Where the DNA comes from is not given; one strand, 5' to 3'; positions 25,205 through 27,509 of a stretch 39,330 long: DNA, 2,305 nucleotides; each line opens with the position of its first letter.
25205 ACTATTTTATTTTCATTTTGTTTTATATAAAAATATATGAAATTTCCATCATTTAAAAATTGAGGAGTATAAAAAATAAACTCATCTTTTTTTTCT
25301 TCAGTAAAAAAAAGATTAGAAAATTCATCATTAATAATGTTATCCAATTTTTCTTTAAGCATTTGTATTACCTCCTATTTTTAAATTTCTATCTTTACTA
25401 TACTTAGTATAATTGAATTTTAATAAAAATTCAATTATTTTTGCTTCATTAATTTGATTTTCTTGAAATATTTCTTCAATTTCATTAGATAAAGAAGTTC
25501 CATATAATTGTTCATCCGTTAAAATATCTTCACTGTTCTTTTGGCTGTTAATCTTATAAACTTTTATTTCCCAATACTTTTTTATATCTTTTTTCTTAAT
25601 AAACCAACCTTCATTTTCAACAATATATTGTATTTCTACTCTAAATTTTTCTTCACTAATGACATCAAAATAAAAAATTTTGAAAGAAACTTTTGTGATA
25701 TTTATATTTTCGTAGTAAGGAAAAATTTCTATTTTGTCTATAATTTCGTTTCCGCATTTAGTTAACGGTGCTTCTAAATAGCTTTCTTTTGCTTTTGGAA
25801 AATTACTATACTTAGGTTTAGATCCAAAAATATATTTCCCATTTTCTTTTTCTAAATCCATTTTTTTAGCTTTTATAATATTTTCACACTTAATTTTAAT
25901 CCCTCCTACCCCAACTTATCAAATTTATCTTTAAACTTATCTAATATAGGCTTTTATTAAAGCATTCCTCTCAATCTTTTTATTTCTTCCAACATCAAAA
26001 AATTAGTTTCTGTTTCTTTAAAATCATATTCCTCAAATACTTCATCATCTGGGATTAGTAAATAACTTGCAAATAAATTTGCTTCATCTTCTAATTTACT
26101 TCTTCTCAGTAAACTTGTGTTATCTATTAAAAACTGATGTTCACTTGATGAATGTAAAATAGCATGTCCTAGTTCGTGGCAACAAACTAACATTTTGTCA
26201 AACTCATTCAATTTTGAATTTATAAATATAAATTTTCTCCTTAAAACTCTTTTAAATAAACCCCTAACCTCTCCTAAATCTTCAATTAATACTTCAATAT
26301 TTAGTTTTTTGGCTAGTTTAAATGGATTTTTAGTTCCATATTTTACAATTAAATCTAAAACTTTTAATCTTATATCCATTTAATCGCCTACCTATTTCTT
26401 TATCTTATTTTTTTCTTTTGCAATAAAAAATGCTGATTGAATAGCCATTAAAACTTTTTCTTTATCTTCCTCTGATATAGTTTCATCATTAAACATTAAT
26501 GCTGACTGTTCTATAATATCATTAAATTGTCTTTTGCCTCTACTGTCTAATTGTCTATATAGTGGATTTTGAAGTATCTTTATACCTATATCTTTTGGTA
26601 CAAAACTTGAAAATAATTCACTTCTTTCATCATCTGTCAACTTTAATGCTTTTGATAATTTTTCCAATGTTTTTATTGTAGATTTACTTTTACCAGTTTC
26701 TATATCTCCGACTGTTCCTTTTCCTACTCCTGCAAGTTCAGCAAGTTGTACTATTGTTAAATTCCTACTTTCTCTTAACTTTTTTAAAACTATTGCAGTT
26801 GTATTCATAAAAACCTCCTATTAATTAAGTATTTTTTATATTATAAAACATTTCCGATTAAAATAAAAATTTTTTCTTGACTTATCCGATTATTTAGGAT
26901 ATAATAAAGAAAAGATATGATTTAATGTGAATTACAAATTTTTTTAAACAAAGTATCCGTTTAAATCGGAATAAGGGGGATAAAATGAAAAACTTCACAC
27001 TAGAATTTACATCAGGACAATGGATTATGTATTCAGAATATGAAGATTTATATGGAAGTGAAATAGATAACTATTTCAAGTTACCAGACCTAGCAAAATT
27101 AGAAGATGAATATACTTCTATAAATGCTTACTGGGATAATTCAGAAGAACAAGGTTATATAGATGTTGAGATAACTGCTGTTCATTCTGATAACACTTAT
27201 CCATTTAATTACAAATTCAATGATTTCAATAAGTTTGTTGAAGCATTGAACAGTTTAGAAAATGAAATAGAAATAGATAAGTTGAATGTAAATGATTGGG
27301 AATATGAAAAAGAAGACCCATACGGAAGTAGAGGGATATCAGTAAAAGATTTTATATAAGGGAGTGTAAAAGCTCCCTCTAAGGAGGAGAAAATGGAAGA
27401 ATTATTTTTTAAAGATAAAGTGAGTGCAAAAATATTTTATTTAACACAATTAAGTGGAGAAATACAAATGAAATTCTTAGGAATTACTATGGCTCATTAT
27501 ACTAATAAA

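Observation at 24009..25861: Three-gene translationally coupled cassette in the rexAB-like slot of the repressor operon: candidate novel superinfection-exclusion / abortive-infection system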

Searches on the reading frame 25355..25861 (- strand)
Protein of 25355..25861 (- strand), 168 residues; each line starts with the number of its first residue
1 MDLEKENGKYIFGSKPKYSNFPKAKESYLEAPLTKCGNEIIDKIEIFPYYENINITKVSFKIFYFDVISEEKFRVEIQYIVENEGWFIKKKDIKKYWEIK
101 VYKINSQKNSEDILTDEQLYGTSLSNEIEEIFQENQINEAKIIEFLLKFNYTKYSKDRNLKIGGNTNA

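Call 5: search_protein_families(library=pfam, proteins=[window:25355-25861:-], max_evalue=1)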
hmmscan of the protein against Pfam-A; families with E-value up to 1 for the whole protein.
window:25355-25861:- (168 aa): 1 family
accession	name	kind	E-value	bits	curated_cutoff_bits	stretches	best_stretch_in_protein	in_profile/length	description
PF03109.22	ABC1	-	0.039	13.5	22.9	1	71-154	102-183/244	ABC1 atypical kinase-like domain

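Call 6: search_protein_families(library=padloc, proteins=[window:25355-25861:-], max_evalue=1)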
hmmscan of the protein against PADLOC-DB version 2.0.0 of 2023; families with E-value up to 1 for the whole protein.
window:25355-25861:- (168 aa): 0 families

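Call 7: search_protein_families(library=phrogs, proteins=[window:25355-25861:-], max_evalue=1)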
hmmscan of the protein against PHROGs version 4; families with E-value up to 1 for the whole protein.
window:25355-25861:- (168 aa): 0 families

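Call 15: find_homologous_proteins(query=window:25355-25861:-, max_evalue=0.01)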
Query window:25355-25861:- (168 aa): 7 proteins with E <= 0.01 among 46 candidates.
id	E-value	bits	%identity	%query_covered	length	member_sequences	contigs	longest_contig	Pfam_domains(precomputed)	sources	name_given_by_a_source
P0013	2.2e-102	358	100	100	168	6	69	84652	-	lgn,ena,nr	nr:MAG TPA: hypothetical protein [Caudoviricetes sp.]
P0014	1.7e-64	235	70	100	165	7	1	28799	-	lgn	-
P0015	1.4e-62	228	70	100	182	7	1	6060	-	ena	-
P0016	1.5e-54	202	62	98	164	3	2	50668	-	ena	-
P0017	4.2e-49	185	56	98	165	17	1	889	-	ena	-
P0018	1.4e-44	170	52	98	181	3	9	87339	-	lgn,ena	-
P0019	3.5e-40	156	58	79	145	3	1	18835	-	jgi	-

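Call 25: search_solved_structures(query=A3, max_evalue=10)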
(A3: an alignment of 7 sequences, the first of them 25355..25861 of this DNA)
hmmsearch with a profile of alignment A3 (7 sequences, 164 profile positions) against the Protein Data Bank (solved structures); distinct sequences matched with E-value up to 10: 1.
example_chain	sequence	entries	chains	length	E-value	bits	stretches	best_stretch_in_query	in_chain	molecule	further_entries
6fjq_A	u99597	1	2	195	0.26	14.2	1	16-100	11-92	Fiber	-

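Call 54: search_protein_families(library=ncbifam, proteins=[window:25355-25861:-], max_evalue=1)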
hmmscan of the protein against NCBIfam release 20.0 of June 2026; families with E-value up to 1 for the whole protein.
window:25355-25861:- (168 aa): 0 families

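Call 89: search_solved_structures(query=A6, max_evalue=10)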
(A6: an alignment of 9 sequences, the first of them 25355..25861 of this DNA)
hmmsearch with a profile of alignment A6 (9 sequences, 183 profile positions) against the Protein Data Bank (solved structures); distinct sequences matched with E-value up to 10: 5.
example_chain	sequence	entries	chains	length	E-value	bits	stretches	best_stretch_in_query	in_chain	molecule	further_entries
3ani_A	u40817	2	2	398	0.15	14.9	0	83-117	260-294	Putative uncharacterized protein gbs1889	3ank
2zzr_A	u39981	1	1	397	0.17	14.8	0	83-117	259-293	Unsaturated glucuronyl hydrolase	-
3vxd_A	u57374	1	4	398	0.18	14.7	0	83-117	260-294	Putative uncharacterized protein gbs1889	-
3wux_A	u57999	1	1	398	0.18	14.7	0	83-117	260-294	Unsaturated chondroitin disaccharide hydrolase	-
3anj_A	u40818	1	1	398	0.19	14.6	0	83-117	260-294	Putative uncharacterized protein gbs1889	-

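Call 112: list_cluster_members(proteins=[window:25355-25861:-, window:24541-25362:-, window:24009-24551:-])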
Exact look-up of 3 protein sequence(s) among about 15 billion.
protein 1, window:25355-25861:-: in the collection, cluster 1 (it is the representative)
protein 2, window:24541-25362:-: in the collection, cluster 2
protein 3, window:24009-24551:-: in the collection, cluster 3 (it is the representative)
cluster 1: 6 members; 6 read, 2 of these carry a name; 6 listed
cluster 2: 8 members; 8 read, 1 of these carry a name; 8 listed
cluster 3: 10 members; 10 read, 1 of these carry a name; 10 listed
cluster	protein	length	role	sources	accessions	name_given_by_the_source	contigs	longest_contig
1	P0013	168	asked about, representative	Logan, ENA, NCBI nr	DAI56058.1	MAG TPA: hypothetical protein [Caudoviricetes sp.]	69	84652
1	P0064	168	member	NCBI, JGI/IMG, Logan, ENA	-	hypothetical protein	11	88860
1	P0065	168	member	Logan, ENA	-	-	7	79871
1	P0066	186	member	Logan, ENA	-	-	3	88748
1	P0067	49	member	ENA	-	-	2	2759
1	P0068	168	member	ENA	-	-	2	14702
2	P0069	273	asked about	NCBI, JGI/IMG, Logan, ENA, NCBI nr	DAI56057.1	hypothetical protein | MAG TPA: hypothetical protein [Caudoviricetes sp.]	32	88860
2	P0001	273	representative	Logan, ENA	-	-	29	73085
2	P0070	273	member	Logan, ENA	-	-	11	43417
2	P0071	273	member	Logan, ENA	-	-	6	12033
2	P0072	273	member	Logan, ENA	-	-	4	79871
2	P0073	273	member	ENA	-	-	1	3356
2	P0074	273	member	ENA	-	-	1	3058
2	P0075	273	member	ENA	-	-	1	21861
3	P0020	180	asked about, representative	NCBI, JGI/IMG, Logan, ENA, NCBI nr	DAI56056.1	hypothetical protein | MAG TPA: hypothetical protein [Caudoviricetes sp.]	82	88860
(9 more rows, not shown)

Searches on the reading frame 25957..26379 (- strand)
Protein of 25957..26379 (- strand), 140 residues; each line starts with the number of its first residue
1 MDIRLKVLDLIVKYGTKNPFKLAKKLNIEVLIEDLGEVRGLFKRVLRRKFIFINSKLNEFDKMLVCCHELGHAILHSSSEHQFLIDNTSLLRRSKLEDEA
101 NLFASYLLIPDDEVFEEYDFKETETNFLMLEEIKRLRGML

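Call 5: search_protein_families(library=pfam, proteins=[window:25957-26379:-], max_evalue=1)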
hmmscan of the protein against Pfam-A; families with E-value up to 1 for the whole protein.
window:25957-26379:- (140 aa): 3 families
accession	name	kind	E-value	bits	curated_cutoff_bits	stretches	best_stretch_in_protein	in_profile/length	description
PF06114.19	Peptidase_M78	-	2.3e-20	73.1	22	1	23-114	1-92/123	IrrE N-terminal-like domain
PF20573.4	DUF6782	-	0.024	14.4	27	1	24-73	52-101/241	Putative metallopeptidase family (DUF6782)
PF00413.30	Peptidase_M10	-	0.12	12.7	24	1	54-92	100-140/159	Matrixin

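Call 6: search_protein_families(library=padloc, proteins=[window:25957-26379:-], max_evalue=1)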
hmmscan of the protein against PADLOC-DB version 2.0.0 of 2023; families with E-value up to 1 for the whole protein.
window:25957-26379:- (140 aa): 17 families
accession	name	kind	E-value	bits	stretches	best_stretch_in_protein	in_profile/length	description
PDLC04141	capP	-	3.8e-15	54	1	17-133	22-135/242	capP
PDLC03954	RmrA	-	2.3e-11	41.3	1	21-117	164-260/380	-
PDLC03948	RmrA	-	3.7e-10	37.2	1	47-116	191-258/397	-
PDLC04776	PDC-M69B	-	5e-10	37.5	1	37-137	56-157/272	-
PDLC03947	RmrA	-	8.6e-10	36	1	47-129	192-271/383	-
PDLC03945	RmrA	-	1.6e-08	32.1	1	67-122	213-264/394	-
PDLC03946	RmrA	-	1.7e-08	31.6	1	48-120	176-239/357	-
PDLC03952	RmrA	-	1.2e-07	28.9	1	48-117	205-272/395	-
PDLC03944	RmrA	-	1.8e-07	28.6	1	66-134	203-266/384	-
PDLC03951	RmrA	-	5.6e-07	26.9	1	48-130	190-267/400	-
PDLC03949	RmrA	-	9e-07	26.1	1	50-118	177-235/363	-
PDLC03953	RmrA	-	2.8e-06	24.8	1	66-127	212-262/373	-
PDLC03982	PD-Lambda-2_B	-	2.4e-05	21.8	1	67-116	295-343/402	-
PDLC03950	RmrA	-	6.4e-05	20.1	1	50-122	184-251/369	-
PDLC03955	RmrA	-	0.00012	19.5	1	46-135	197-274/371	-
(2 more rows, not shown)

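Call 7: search_protein_families(library=phrogs, proteins=[window:25957-26379:-], max_evalue=1)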
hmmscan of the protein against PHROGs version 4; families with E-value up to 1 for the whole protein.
window:25957-26379:- (140 aa): 6 families
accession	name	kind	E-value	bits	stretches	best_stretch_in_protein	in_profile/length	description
phrog_87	-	other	1e-21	78.7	1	2-126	20-144/227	metallo-protease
phrog_2439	-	transcription regulation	9.2e-13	48.8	1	45-135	179-264/367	transcriptional regulator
phrog_1516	-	unknown function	3.5e-07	31.1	1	38-117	63-148/227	-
phrog_1914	-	unknown function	5.4e-07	30.5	1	67-122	99-155/222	-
phrog_19315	-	unknown function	0.00097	19.2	1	50-123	82-158/348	-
phrog_32657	-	unknown function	0.061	14.4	1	54-87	35-67/75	-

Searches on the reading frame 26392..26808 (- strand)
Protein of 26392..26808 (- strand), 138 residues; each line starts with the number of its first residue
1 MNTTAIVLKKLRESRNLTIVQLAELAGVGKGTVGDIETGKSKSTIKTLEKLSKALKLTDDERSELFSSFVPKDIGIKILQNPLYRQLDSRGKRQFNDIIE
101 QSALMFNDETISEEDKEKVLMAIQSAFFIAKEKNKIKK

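Call 5: search_protein_families(library=pfam, proteins=[window:26392-26808:-], max_evalue=1)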
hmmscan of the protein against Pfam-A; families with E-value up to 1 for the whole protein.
window:26392-26808:- (138 aa): 11 families
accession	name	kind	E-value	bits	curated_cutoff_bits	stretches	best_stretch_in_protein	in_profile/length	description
PF01381.28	HTH_3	-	4.4e-14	52.7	23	1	8-60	1-53/55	Helix-turn-helix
PF13560.12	HTH_31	-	2.3e-11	44.3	27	1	7-65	5-64/64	Helix-turn-helix domain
PF12844.13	HTH_19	-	1e-05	25.8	30.2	1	8-58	4-54/64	Helix-turn-helix domain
PF13443.12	HTH_26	-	2.3e-05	25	22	1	8-58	2-53/63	Cro/C1-type HTH DNA-binding domain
PF00356.27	LacI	-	0.0009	19.4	27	0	104-125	19-40/46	Bacterial regulatory proteins, lacI family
PF13413.12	HTH_25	-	0.0057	16.9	24.6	1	8-42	2-36/62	Helix-turn-helix domain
PF01022.26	HTH_5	-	0.034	14.5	22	1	7-33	7-32/47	Bacterial regulatory protein, arsR family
PF18151.6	DUF5601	-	0.043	14.4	23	1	46-103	5-60/65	Domain of unknown function (DUF5601)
PF04822.18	Takusan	-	0.049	14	28.1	1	40-67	11-38/85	Takusan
PF06301.17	Lambda_Kil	-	0.064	13.2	27.6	1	118-131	2-15/31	Bacteriophage lambda Kil protein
PF14338.12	Mrr_N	-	0.2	12.3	29.5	0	39-67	15-43/87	Mrr N-terminal domain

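Call 6: search_protein_families(library=padloc, proteins=[window:26392-26808:-], max_evalue=1)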
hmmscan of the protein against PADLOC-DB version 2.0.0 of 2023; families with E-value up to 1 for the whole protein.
window:26392-26808:- (138 aa): 19 families
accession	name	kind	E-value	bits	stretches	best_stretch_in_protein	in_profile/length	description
PDLC02926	HTH_VI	-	3.5e-10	38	1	7-57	5-55/92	-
PDLC04142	capH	-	3.2e-08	32.6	1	4-119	7-91/103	capH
PDLC03954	RmrA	-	1.5e-06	25.4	1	8-104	15-104/380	-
PDLC03951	RmrA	-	2.1e-06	25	1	8-58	13-63/400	-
PDLC03947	RmrA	-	5.7e-06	23.4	1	8-57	16-65/383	-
PDLC03665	Control_protein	-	6e-06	24.4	1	8-60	13-66/77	control protein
PDLC03944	RmrA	-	9.5e-06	22.9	1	8-57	11-60/384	-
PDLC03949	RmrA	-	1.3e-05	22.3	1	10-58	9-57/363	-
PDLC03946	RmrA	-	2e-05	21.5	1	8-57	7-56/357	-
PDLC03671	Control_protein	-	0.00017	19.8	1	9-56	20-67/84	control protein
PDLC03948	RmrA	-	0.00026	18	1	8-58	13-63/397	-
PDLC03666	Control_protein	-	0.00037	18.9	1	10-65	13-65/77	control protein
PDLC03953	RmrA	-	0.00054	17.3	1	8-57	10-59/373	-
PDLC03664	Control_protein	-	0.0016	16.8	1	8-58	18-68/74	control protein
PDLC03668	Control_protein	-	0.0027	16.2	1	5-59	10-64/79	control protein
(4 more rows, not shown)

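Call 7: search_protein_families(library=phrogs, proteins=[window:26392-26808:-], max_evalue=1)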
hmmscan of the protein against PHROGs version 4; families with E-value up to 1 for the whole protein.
window:26392-26808:- (138 aa): 38 families (the best 25 are shown)
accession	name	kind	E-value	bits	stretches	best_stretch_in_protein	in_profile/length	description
phrog_8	-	transcription regulation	4.9e-12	47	1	2-97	75-150/346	transcriptional regulator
phrog_3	-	transcription regulation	8.9e-12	46.5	1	1-114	86-203/430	transcriptional repressor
phrog_4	-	transcription regulation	6.7e-10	39.5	1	4-60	137-189/400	transcriptional repressor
phrog_2439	-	transcription regulation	7.8e-08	32.6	1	7-101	11-97/367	transcriptional regulator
phrog_7241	-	transcription regulation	1.7e-07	32.3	1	8-61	66-119/122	transcriptional regulator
phrog_5823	-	transcription regulation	2e-07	31.5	1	8-58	11-62/404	transcriptional regulator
phrog_1373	-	transcription regulation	2.1e-07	32.1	1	7-58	67-118/166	transcriptional regulator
phrog_2967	-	transcription regulation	3e-07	31.2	1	2-70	9-77/225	transcriptional regulator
phrog_32768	-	unknown function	1.6e-05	24.8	1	7-66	13-73/446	-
phrog_1728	-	transcription regulation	0.00021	21.3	1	7-71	7-71/380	transcriptional regulator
phrog_4779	-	transcription regulation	0.00023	22.6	1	3-58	2-59/98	transcriptional regulator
phrog_35195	-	unknown function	0.0006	20.5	1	8-68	7-65/159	-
phrog_7950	-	transcription regulation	0.00085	20.3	1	4-44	8-48/68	transcriptional repressor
phrog_147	-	transcription regulation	0.0013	20.1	1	8-53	9-55/100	transcriptional regulator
phrog_18104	-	transcription regulation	0.002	19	1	1-57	2-54/57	transcriptional regulator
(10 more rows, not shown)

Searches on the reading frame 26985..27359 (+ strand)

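Call 5: search_protein_families(library=pfam, proteins=[window:26985-27359:+], max_evalue=1)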
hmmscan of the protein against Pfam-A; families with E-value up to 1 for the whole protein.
window:26985-27359:+ (124 aa): 1 family
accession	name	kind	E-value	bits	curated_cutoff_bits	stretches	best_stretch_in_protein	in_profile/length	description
PF16725.10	Nucleolin_bd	-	0.088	13.1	27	1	46-86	16-58/70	Nucleolin binding domain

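Call 6: search_protein_families(library=padloc, proteins=[window:26985-27359:+], max_evalue=1)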
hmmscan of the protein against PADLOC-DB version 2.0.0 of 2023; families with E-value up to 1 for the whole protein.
window:26985-27359:+ (124 aa): 0 families

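Call 7: search_protein_families(library=phrogs, proteins=[window:26985-27359:+], max_evalue=1)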
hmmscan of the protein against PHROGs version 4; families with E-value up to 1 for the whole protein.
window:26985-27359:+ (124 aa): 2 families
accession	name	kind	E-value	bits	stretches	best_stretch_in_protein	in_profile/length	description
phrog_13265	-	unknown function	0.081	14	1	3-47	43-84/94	-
phrog_3550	-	unknown function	0.11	13.9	1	39-124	14-78/79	-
